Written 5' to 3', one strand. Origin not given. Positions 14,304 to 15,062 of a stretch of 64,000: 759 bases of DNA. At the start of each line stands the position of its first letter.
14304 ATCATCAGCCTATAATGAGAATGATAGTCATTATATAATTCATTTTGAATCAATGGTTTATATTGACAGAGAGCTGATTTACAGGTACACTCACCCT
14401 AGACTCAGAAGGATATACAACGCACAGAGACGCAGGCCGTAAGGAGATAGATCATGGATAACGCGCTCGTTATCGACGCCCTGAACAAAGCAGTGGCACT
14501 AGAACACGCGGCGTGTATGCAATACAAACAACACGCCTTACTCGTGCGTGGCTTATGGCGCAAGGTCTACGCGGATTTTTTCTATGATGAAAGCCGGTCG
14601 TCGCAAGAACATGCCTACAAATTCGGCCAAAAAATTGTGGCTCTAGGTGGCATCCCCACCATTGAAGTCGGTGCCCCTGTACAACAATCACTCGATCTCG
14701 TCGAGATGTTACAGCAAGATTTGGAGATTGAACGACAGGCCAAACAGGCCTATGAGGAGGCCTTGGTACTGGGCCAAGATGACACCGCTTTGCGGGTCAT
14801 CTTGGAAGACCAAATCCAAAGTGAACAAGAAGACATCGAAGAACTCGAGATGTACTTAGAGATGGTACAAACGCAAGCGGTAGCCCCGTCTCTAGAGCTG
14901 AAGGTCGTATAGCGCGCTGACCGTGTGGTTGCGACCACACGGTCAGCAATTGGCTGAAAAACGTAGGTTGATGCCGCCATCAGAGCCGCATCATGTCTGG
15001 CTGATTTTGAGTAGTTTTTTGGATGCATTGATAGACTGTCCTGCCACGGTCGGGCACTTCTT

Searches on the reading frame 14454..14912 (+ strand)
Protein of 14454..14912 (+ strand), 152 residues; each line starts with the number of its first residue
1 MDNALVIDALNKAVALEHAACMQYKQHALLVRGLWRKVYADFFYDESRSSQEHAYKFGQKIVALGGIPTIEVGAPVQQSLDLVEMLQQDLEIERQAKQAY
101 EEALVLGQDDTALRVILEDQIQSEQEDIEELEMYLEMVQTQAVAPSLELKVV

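Call 22: search_protein_families(library=pfam, proteins=[window:14454-14912:+], max_evalue=0.001)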
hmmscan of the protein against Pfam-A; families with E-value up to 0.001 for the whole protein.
window:14454-14912:+ (152 aa): 1 family
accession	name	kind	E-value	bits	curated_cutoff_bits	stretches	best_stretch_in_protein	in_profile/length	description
PF00210.30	Ferritin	-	2.2e-22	79.9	24.5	1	7-136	1-137/142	Ferritin-like domain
